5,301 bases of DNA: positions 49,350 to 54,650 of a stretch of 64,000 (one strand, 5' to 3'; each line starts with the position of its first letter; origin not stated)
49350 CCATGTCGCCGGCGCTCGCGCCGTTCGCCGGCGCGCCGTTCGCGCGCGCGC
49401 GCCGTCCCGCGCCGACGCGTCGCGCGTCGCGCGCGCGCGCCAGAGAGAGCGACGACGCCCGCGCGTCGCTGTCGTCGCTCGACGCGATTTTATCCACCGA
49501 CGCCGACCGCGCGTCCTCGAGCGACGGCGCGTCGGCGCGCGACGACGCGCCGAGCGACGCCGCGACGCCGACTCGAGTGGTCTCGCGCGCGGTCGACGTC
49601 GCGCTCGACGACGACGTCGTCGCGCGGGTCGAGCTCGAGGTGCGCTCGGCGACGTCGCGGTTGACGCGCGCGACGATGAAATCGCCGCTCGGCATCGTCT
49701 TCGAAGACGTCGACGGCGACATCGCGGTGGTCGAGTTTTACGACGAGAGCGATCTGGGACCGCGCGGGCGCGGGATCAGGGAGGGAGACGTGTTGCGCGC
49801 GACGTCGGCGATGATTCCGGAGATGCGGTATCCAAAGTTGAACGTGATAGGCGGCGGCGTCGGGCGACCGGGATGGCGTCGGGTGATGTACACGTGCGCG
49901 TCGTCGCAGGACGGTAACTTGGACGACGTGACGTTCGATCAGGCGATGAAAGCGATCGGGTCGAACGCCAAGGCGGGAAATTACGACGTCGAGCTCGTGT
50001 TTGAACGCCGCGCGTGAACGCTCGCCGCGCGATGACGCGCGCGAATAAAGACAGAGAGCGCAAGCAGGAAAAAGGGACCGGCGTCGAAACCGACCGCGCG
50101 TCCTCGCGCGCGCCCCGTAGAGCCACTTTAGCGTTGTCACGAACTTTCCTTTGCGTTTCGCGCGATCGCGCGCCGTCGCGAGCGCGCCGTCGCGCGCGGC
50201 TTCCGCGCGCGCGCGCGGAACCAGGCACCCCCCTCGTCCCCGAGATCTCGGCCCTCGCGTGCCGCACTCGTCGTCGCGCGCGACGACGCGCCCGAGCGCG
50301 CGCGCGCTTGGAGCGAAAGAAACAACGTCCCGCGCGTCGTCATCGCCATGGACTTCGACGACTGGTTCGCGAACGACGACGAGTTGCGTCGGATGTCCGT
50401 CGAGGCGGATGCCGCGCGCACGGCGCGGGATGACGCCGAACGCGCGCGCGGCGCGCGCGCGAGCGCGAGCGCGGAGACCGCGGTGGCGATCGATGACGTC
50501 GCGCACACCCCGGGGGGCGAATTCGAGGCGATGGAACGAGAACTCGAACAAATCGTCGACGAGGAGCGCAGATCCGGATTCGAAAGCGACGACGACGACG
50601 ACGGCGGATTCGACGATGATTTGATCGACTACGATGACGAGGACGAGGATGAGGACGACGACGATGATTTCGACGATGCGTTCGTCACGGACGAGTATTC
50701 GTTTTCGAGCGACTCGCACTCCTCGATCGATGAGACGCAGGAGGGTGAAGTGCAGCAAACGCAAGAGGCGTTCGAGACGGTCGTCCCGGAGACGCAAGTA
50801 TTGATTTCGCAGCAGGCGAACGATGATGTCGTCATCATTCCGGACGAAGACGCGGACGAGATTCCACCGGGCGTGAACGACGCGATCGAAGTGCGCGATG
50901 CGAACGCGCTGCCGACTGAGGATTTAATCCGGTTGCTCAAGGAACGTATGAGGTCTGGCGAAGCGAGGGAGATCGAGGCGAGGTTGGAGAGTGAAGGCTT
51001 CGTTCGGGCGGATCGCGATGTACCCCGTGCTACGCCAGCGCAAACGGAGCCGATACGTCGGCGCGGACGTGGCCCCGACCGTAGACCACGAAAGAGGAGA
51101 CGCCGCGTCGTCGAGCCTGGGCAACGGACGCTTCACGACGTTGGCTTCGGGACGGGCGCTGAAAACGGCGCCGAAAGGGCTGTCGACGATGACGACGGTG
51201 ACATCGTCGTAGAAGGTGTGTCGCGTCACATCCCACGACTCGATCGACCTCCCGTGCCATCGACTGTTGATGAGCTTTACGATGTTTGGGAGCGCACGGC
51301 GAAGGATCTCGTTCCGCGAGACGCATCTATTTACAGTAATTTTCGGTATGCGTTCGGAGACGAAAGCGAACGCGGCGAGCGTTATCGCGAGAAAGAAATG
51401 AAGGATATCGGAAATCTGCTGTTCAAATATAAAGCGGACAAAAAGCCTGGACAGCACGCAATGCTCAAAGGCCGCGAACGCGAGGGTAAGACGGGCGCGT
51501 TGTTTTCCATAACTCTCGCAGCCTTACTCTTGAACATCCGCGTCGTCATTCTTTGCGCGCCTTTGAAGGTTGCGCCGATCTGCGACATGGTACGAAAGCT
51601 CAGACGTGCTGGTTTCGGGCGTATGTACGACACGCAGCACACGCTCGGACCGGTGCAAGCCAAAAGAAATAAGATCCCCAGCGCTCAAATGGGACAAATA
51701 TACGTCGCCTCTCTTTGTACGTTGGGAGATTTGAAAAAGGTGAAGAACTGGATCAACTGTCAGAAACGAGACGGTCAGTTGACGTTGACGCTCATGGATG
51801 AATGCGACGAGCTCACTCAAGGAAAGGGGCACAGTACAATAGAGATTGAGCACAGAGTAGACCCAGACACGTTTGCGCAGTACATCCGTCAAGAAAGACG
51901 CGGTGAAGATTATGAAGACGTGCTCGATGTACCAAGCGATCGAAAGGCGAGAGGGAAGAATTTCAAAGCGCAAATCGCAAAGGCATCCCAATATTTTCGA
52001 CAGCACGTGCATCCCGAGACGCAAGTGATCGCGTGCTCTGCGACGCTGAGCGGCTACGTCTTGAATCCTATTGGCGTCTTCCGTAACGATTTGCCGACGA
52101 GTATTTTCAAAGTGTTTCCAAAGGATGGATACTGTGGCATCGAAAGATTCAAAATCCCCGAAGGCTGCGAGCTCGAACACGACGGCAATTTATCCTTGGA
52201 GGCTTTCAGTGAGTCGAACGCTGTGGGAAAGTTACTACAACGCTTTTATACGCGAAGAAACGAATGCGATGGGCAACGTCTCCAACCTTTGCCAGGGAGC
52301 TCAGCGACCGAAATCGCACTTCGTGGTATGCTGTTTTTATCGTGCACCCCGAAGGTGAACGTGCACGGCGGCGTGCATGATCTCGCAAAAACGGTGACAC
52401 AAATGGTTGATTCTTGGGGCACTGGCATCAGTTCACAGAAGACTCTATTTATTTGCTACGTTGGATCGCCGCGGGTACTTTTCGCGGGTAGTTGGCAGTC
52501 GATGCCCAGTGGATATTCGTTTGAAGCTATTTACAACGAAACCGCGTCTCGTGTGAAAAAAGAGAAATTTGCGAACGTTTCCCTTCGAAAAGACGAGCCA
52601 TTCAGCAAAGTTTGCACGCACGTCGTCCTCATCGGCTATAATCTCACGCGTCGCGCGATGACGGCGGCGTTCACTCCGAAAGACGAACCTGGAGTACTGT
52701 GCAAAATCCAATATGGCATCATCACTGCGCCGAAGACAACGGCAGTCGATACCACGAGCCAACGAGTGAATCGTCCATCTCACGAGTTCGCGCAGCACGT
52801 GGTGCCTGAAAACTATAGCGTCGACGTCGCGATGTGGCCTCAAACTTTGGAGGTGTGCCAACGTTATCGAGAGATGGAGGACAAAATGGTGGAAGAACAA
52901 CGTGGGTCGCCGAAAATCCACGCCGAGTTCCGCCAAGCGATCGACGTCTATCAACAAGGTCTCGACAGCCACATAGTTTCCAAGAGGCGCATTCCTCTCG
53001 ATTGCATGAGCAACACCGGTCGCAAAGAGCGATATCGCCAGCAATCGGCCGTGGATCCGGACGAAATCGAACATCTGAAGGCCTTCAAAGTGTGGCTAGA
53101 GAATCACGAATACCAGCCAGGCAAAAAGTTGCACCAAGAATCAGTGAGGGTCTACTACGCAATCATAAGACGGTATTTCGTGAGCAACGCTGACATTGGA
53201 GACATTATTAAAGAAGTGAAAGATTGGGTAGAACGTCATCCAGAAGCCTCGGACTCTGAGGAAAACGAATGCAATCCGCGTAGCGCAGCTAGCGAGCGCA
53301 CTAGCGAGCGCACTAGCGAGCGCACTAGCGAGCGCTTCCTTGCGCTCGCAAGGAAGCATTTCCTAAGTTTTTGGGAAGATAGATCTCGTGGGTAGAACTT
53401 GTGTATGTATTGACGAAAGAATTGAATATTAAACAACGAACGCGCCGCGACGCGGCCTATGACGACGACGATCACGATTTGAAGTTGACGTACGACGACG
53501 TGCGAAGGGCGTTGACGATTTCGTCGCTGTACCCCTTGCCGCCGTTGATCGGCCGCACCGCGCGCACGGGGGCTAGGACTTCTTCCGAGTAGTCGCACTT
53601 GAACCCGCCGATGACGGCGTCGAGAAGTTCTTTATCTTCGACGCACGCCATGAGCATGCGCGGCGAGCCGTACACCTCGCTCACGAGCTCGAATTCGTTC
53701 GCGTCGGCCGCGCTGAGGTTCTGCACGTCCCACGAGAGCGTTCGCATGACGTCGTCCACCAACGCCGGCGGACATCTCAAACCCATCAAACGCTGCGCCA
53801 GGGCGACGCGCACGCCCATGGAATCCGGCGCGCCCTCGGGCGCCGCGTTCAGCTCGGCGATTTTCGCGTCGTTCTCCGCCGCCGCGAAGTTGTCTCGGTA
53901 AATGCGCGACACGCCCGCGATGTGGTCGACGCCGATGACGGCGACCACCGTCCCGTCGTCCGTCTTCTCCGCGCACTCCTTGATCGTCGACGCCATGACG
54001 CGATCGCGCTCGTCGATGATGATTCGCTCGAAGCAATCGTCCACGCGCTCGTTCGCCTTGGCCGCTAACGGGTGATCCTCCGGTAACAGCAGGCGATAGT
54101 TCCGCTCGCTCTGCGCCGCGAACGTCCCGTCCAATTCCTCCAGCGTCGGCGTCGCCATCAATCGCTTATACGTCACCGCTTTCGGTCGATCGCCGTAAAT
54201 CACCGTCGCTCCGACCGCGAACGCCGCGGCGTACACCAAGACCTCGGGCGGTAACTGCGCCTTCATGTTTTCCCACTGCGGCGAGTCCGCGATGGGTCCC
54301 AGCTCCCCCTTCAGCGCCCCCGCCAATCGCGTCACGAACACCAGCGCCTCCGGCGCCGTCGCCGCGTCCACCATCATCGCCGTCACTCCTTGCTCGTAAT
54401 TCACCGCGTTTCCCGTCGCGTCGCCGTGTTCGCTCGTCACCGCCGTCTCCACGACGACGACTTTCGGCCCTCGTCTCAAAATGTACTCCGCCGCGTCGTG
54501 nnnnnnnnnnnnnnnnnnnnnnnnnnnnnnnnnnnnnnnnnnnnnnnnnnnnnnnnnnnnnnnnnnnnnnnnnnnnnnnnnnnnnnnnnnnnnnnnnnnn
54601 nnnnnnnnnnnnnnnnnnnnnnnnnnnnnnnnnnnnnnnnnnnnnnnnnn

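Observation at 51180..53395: Compositionally foreign, low-GC gene segment encoding a divergent SF2/DEAD-like NTPase with a C-terminal (SERT)4 repeat: a candidate horizontally acquired or virus-derived gene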

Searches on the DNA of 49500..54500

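Call 93: search_rna_families(source=window, start=49500, end=54500, threshold=evalue, max_evalue=1)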
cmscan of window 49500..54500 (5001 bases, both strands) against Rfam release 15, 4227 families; matches with E-value up to 1: 2.
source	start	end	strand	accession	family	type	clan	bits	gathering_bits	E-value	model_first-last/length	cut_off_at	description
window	52796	52854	+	RF03157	L31-Gammaproteobacteria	Cis-reg; leader;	CL00118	25.7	33.2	0.016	1-53/53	no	L31-Gammaproteobacteria ribosomal protein leader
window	49594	49677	+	RF04114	MIR4374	Gene; miRNA;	-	21.3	105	0.54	1-119/119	no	MIR4374 microRNA precursor family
